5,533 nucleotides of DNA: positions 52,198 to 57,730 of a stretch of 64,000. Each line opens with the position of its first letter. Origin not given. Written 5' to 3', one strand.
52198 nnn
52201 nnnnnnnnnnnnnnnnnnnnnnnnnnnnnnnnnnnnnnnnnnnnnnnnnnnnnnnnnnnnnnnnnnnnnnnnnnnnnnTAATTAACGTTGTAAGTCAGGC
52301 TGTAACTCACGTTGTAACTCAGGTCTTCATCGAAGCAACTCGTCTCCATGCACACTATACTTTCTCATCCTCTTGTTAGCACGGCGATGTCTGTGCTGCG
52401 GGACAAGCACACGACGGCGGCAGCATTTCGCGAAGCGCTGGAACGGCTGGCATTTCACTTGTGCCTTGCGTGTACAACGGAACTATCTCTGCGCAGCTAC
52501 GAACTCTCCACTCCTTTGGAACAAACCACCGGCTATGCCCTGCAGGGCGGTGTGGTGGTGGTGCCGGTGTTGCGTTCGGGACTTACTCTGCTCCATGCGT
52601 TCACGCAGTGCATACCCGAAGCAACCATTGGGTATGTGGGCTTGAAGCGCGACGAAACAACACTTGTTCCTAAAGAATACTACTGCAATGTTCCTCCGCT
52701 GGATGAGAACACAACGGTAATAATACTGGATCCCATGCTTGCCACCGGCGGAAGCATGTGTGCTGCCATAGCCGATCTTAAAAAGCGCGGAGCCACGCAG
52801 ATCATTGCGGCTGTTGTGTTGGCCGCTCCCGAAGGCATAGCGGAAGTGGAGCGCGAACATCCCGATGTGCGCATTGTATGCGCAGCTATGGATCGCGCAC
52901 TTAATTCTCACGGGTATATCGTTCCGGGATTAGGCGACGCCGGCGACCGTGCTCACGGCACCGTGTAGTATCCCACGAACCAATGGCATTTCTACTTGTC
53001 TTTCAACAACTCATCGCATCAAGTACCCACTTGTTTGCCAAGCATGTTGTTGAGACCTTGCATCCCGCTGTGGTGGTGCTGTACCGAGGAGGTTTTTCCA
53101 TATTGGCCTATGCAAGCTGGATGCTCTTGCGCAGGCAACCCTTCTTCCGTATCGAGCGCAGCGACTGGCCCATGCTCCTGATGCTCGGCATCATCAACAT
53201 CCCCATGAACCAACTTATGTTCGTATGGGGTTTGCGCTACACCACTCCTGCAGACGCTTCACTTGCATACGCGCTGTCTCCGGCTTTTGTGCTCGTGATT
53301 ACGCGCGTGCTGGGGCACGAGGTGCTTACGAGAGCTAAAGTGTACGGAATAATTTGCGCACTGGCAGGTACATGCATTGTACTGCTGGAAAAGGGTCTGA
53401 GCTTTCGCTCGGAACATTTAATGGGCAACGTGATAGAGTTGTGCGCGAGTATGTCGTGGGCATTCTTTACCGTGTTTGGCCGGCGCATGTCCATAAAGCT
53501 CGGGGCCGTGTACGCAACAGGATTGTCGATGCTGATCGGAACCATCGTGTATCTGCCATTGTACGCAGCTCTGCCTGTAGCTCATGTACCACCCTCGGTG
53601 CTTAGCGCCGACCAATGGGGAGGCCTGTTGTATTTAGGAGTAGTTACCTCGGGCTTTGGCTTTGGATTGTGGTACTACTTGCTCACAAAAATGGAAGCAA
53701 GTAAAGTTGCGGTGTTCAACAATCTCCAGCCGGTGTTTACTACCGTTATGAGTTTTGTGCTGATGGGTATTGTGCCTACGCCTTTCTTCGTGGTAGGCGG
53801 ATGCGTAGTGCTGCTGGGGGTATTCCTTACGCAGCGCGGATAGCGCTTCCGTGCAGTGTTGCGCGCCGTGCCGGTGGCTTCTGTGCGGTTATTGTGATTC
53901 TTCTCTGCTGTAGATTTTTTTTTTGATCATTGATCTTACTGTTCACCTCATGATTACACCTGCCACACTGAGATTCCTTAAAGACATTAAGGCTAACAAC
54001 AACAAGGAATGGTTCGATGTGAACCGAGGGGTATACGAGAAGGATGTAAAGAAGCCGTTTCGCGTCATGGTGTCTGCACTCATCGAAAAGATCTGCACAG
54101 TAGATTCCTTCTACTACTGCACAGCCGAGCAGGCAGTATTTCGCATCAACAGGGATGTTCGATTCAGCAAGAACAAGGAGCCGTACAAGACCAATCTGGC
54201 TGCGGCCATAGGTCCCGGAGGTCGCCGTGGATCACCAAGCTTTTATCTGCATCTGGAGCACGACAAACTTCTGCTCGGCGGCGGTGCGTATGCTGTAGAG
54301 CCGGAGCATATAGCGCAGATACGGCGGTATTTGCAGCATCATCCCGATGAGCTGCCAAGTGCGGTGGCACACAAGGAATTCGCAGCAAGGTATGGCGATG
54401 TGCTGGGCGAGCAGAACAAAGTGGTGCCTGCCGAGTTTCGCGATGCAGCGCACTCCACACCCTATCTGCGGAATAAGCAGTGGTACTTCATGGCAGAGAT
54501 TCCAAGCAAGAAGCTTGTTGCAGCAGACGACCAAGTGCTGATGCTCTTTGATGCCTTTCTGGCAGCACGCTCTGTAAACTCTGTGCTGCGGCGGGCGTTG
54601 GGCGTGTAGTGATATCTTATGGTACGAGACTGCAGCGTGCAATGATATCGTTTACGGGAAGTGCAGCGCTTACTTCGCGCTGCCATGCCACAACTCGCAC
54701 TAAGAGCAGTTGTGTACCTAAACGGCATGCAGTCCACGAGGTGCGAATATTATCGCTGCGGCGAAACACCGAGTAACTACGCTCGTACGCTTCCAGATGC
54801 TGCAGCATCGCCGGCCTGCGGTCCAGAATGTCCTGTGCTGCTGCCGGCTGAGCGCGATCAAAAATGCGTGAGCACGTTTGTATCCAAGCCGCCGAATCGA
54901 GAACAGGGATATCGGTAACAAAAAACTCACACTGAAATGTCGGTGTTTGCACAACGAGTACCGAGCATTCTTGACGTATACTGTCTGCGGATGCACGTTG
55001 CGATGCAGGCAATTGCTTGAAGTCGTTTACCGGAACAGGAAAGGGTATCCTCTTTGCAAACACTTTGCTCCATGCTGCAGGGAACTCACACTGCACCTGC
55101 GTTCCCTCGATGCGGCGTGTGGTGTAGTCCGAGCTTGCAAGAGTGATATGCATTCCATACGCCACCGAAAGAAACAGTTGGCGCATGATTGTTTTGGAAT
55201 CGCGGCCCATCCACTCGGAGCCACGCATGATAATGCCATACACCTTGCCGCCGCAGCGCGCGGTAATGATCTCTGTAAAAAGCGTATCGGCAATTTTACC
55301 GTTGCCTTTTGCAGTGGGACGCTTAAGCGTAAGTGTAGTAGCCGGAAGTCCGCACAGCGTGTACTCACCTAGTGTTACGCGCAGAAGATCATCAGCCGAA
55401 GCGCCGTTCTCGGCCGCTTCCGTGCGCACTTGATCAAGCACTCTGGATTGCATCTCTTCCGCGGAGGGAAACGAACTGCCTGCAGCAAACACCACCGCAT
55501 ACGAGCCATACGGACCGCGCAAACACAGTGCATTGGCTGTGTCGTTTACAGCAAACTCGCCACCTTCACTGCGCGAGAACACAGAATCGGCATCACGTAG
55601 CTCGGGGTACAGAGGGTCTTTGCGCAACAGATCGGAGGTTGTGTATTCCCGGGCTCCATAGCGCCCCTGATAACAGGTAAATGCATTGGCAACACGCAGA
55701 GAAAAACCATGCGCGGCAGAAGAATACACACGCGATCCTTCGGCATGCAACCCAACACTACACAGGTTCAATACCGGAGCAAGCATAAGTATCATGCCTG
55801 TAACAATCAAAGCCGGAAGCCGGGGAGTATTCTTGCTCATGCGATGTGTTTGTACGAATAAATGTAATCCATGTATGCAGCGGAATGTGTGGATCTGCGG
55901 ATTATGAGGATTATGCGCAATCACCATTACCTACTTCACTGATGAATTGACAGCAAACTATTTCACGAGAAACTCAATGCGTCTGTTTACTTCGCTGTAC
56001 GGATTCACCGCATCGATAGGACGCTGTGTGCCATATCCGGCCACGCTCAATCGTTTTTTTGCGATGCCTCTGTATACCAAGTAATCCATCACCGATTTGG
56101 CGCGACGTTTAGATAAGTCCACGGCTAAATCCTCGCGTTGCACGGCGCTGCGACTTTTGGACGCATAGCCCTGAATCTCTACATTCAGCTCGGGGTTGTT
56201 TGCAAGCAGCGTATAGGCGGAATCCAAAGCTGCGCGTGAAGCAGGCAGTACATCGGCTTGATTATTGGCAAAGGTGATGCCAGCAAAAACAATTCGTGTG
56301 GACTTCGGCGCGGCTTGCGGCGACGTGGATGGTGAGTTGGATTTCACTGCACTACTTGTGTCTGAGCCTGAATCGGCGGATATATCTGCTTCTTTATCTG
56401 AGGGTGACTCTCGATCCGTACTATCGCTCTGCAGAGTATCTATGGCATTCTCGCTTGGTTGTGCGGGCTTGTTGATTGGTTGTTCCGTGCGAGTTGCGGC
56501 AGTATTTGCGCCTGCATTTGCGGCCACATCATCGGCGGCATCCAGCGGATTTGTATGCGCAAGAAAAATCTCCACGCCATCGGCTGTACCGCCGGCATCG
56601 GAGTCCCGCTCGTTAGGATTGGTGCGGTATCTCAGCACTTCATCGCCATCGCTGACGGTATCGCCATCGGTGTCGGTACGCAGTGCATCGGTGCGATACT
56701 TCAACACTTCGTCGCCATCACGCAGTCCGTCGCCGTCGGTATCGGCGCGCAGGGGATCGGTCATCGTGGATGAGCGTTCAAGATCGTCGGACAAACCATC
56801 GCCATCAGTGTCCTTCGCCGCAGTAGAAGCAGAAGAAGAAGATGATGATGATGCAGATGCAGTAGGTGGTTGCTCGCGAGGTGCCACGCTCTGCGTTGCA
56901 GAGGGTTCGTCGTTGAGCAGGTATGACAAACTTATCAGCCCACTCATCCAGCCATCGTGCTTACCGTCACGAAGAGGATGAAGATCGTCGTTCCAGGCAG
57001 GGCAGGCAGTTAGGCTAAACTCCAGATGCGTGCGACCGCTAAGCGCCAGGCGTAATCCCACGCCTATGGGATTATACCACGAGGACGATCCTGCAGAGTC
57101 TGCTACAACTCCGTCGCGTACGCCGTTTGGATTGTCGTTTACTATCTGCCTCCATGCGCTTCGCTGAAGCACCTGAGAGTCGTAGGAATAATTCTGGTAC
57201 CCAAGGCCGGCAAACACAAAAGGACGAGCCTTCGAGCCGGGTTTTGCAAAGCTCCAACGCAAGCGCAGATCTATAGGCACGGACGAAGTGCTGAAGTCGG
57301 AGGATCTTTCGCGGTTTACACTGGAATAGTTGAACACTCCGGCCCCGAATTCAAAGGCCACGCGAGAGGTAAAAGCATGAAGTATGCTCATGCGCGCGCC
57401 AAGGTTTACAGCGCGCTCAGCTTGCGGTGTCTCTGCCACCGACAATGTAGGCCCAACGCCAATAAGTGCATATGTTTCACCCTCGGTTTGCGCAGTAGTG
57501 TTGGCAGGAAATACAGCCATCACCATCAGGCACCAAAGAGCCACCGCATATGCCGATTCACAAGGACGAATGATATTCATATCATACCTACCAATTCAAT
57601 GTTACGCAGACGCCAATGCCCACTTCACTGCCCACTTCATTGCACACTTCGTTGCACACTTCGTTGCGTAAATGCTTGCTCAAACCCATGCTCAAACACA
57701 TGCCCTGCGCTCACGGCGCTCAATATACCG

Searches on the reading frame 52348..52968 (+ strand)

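Call 47: search_protein_families(library=pfam, proteins=[window:52348-52968:+], max_evalue=0.0001)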
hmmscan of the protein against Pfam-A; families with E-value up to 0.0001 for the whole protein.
window:52348-52968:+ (206 aa): 2 families
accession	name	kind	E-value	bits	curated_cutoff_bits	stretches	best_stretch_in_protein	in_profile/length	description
PF14681.12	UPRTase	-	8.5e-64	215.3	27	1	5-205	2-206/206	Uracil phosphoribosyltransferase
PF00156.33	Pribosyltran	-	6.9e-12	45.4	26.3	1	69-168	31-134/158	Phosphoribosyl transferase domain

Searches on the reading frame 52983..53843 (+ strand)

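Call 47: search_protein_families(library=pfam, proteins=[window:52983-53843:+], max_evalue=0.0001)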
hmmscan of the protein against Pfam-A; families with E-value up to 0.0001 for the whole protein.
window:52983-53843:+ (286 aa): 1 family
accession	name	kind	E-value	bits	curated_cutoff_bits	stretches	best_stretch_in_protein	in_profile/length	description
PF00892.27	EamA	-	4.3e-41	140.8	28.2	2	148-283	3-133/135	EamA-like transporter family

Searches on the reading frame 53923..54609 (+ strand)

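Call 48: search_protein_families(library=pfam, proteins=[window:53923-54609:+], max_evalue=0.0001)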
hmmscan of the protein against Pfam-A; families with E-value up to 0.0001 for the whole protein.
window:53923-54609:+ (228 aa): 1 family
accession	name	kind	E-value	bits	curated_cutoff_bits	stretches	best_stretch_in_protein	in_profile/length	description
PF09365.15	DUF2461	-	6.9e-53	180.1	22.8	1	15-212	2-199/208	Conserved hypothetical protein (DUF2461)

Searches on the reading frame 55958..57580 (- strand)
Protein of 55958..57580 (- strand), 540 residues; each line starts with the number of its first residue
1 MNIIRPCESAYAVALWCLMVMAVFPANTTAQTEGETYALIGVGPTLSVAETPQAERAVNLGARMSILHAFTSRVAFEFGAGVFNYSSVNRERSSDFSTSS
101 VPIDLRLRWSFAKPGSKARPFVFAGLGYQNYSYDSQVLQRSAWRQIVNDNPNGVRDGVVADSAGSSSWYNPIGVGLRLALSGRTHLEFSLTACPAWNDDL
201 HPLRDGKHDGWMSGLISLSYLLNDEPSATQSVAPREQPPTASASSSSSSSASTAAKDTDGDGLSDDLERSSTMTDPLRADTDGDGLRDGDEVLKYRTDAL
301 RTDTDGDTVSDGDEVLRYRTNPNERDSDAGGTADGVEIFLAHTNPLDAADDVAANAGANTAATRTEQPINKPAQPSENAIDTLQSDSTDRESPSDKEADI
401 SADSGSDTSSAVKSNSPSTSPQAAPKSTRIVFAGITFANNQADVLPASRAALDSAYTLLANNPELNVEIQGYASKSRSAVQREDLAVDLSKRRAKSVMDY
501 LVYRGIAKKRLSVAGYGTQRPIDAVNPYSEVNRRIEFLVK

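Call 48: search_protein_families(library=pfam, proteins=[window:55958-57580:-], max_evalue=0.0001)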
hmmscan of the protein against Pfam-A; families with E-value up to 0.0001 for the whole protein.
window:55958-57580:- (540 aa): 2 families
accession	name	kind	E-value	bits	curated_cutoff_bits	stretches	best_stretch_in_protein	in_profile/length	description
PF00691.25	OmpA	-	1.9e-16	60.6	27.2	1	436-529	1-92/98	OmpA family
PF18884.5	TSP3_bac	-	1.9e-11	44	25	0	257-279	1-22/22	Bacterial TSP3 repeat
